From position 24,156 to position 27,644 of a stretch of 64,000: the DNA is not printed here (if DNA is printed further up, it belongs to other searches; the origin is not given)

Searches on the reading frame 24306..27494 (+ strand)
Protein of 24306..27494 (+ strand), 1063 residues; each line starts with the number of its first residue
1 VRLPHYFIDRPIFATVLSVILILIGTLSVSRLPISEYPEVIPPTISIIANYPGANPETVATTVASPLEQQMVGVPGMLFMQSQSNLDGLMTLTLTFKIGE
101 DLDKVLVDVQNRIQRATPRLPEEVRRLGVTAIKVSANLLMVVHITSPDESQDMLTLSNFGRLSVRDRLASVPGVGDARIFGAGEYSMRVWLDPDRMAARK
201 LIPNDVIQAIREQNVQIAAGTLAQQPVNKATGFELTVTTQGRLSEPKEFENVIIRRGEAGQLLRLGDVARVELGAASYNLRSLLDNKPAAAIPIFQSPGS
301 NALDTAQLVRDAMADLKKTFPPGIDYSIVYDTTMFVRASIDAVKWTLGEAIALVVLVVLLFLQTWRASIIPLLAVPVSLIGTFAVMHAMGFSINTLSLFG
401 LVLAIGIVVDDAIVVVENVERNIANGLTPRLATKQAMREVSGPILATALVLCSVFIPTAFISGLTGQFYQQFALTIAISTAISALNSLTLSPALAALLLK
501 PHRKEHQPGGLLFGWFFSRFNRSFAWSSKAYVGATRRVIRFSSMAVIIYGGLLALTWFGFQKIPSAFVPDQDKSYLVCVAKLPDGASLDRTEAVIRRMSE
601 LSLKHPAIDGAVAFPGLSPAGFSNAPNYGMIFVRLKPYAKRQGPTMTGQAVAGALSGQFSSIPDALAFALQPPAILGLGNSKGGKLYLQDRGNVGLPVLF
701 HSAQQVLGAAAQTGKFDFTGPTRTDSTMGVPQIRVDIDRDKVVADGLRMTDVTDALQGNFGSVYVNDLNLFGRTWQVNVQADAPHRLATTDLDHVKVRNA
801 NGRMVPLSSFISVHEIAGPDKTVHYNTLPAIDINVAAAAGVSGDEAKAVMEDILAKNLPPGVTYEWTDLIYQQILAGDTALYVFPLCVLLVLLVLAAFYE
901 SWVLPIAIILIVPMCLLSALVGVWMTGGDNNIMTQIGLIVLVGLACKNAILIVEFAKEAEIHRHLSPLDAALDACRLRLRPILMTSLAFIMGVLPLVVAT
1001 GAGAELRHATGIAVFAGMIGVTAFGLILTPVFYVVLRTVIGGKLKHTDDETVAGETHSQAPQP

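Call 36: search_protein_families(library=pfam, proteins=[window:24306-27494:+], max_evalue=0.0001)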
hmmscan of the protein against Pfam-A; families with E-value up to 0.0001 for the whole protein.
window:24306-27494:+ (1063 aa): 2 families
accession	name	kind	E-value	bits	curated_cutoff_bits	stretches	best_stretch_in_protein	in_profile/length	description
PF00873.25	ACR_tran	-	0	1151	28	1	5-1036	3-1020/1021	AcrB/AcrD/AcrF family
PF03176.21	MMPL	-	9.9e-12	44.9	20.5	1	347-513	149-317/333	MMPL family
